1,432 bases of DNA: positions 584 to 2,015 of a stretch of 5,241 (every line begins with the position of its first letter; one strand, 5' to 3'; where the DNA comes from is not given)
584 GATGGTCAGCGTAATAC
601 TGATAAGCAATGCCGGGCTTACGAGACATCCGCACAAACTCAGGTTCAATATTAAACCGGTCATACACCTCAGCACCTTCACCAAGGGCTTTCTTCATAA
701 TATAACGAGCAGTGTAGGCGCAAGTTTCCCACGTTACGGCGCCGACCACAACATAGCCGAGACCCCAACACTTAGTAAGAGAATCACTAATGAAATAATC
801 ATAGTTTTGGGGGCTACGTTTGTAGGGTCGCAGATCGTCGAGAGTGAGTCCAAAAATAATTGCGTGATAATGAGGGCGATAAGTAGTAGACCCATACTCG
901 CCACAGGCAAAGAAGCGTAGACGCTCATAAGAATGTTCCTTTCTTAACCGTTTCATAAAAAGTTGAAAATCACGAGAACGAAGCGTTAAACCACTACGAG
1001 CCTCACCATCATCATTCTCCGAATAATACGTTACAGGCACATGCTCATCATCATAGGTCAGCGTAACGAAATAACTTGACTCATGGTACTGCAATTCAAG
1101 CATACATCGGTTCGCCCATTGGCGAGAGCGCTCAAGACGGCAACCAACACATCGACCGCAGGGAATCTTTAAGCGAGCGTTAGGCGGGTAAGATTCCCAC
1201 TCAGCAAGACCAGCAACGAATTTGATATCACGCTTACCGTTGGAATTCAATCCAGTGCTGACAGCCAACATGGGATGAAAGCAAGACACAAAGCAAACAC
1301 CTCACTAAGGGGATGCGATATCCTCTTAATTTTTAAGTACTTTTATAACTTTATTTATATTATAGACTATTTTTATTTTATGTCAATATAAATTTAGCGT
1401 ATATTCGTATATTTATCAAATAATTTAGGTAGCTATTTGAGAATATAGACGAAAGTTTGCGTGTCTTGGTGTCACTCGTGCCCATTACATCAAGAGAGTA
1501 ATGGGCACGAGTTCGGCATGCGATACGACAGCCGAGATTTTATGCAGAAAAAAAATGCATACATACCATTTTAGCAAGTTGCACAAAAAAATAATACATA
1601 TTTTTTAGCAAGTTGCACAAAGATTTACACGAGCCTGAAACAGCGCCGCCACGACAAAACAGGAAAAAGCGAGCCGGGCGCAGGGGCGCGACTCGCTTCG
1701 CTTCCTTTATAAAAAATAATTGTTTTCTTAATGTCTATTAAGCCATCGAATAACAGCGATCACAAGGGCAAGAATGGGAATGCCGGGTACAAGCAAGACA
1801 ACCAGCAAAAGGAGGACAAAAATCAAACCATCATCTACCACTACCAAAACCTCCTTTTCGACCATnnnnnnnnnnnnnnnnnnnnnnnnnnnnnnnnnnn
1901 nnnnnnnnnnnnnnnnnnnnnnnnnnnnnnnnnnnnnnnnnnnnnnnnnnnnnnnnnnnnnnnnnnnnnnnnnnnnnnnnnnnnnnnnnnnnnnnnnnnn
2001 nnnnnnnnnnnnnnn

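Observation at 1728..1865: Free-standing mini-ORF after VP2 encodes a 37-45 aa transmembrane peptide, a candidate for the unassigned gokushovirus lysis function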

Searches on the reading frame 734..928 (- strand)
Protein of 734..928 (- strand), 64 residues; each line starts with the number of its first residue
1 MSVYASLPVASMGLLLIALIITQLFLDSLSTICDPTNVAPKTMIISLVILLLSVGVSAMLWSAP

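Call 80: find_homologous_proteins(query=window:734-928:-, max_evalue=0.001)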
Query window:734-928:- (64 aa): 2 proteins with E <= 0.001 among 2 candidates.
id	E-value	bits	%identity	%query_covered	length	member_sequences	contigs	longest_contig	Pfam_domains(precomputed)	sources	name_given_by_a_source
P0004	7.2e-27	109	97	100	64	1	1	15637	-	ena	-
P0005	9.9e-17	78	74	97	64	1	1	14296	-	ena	-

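Call 81: find_encoding_contigs(protein=P0004, flank=8000)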
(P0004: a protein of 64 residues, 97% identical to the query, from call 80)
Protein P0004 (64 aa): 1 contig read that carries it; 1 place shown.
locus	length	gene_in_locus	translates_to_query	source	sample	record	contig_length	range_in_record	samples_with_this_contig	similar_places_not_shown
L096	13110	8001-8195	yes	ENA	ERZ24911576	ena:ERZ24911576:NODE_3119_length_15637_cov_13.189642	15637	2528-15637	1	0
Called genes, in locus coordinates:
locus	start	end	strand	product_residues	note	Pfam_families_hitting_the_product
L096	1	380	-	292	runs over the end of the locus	PF00198:2-oxoacid_dh (faint)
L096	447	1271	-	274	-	PF03009:GDPD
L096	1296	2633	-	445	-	PF07690:MFS_1, PF13347:MFS_2, PF03209:PUCC, PF07690:MFS_1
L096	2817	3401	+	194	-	-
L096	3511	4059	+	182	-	-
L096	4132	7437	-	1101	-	PF00395:SLH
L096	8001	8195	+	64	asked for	-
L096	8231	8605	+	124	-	-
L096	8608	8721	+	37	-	-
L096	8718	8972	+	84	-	PF20577:Phage_ORF5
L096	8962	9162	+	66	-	-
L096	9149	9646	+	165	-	PF09675:Chlamy_scaf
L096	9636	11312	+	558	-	PF02305:Phage_F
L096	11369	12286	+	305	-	-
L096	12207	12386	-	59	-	-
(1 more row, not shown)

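Call 82: find_encoding_contigs(protein=P0005, flank=8000)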
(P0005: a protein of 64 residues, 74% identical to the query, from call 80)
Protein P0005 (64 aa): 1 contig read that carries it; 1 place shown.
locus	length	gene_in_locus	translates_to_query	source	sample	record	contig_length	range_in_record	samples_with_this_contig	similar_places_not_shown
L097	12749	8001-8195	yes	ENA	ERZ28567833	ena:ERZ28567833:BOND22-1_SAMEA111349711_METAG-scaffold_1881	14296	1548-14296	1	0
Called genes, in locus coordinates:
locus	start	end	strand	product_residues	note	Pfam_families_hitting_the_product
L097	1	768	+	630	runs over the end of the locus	PF02518:HATPase_c (weak), PF13589:HATPase_c_3, PF00183:HSP90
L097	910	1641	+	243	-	PF02535:Zip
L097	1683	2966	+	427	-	PF01476:LysM, PF00704:Glyco_hydro_18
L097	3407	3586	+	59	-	-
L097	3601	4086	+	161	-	-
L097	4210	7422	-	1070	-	PF00395:SLH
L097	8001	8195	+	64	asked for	-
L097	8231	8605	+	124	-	-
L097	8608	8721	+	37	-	-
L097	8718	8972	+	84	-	PF20577:Phage_ORF5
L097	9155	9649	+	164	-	PF09675:Chlamy_scaf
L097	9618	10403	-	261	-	-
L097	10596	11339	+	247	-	PF02305:Phage_F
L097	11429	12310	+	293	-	-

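Call 97: search_protein_families(library=ncbifam, proteins=[window:734-928:-], max_evalue=1)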
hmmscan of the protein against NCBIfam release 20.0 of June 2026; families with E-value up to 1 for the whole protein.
window:734-928:- (64 aa): 0 families

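Call 98: search_protein_families(library=padloc, proteins=[window:734-928:-], max_evalue=1)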
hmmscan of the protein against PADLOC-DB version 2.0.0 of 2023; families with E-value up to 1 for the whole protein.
window:734-928:- (64 aa): 0 families

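Call 99: search_protein_families(library=pfam, proteins=[window:734-928:-, L097:8001-8195:+], max_evalue=1)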
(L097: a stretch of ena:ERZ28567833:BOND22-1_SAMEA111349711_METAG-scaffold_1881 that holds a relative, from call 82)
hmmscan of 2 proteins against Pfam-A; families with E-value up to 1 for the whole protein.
window:734-928:- (64 aa): 2 families
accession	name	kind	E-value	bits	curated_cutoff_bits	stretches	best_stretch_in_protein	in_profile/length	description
PF13425.11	O-antigen_lig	-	0.076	12.3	31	1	13-55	5-49/462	O-antigen ligase like membrane protein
PF19607.4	DUF6112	-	0.15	12.3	25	1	26-62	7-43/88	Family of unknown function (DUF6112)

L097:8001-8195:+ (64 aa): 1 family
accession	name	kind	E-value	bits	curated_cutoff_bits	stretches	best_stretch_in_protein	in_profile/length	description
PF04277.18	OAD_gamma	-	0.27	12.4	27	1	8-36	7-35/76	Oxaloacetate decarboxylase, gamma chain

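Call 100: search_protein_families(library=phrogs, proteins=[window:734-928:-, L097:8001-8195:+], max_evalue=1)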
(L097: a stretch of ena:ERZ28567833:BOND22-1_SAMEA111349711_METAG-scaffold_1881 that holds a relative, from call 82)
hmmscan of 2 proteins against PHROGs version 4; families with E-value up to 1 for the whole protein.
window:734-928:- (64 aa): 1 family
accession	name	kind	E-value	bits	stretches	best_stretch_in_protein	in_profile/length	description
phrog_11929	-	moron, auxiliary metabolic gene and host takeover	0.046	14.6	1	40-62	5-27/66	membrane protein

L097:8001-8195:+ (64 aa): 0 families

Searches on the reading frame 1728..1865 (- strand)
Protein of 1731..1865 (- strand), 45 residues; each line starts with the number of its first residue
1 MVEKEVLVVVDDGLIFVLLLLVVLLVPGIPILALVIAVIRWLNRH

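Call 5: search_protein_families(library=pfam, proteins=[window:1728-1844:-], max_evalue=0.01)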
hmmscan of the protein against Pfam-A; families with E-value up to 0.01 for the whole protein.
window:1728-1844:- (38 aa): 0 families

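Call 35: find_homologous_proteins(query=window:1731-1865:-, max_evalue=0.01)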
Query seq(45 aa) (45 aa): 1 proteins with E <= 0.01 among 8 candidates.
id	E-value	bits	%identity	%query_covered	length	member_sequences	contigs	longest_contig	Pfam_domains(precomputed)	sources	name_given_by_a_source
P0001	2.2e-16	76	98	100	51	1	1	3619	-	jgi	jgi:F0F1-type ATP synthase membrane subunit c/vacuolar-type H+-ATPase subunit K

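Call 37: find_encoding_contigs(protein=P0001, flank=5000)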
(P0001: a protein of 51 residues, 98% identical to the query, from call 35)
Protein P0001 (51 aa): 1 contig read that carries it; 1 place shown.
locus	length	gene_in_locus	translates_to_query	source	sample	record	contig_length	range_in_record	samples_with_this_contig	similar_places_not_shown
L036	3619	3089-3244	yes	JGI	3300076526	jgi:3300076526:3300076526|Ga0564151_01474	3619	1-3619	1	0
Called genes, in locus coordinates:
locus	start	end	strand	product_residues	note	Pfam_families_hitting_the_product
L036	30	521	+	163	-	PF09675:Chlamy_scaf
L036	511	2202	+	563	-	PF02305:Phage_F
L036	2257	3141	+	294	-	-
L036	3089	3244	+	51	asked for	-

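Call 53: search_dna_similar(query=window:1731-1841:-, collection=phages, mode=protein, max_evalue=10, max_rows=40)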
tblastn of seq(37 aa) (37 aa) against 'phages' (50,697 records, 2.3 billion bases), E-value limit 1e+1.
No match.

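Call 67: search_protein_families(library=phrogs, proteins=[window:1731-1841:-], max_evalue=1)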
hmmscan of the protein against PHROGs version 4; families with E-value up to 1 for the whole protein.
seq(37 aa): 0 families

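Call 68: search_protein_families(library=pfam, proteins=[window:1731-1841:-], max_evalue=10)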
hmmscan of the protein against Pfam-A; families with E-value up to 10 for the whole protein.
seq(37 aa): 2 families
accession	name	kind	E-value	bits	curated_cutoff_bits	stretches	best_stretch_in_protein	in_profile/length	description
PF22571.1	LiaI-LiaF-TM_PspC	-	0.013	15.7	27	1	5-34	77-106/142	PspC transmembrane region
PF24379.1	DUF7535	-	0.61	10.2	27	1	8-34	31-57/60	Family of unknown function (DUF7535)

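Call 73: search_protein_representatives(protein=window:1731-1841:-)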
Query: 37 residues. Proteins with E-value up to 0.001 (for the whole library): 3; up to 1e-10: 1; up to 1e-30: 0. The best 3 are listed.
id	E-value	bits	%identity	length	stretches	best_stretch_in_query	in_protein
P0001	4.1e-12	60.2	95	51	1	1-37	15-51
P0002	4.3e-04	35.8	78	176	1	1-32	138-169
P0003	9.9e-04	34.7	66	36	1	6-37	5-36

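Call 97: search_protein_families(library=ncbifam, proteins=[window:1731-1841:-], max_evalue=1)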
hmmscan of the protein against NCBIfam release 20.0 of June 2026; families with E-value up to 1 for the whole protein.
seq(37 aa): 1 family
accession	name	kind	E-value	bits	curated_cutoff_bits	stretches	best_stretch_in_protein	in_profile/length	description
TIGR01260.1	ATP_synt_c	equivalog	0.21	11.6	43.95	1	6-31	29-54/58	ATP synthase F0 subunit C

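Call 98: search_protein_families(library=padloc, proteins=[window:1731-1841:-], max_evalue=1)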
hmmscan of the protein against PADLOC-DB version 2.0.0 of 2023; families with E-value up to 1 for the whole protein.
seq(37 aa): 0 families
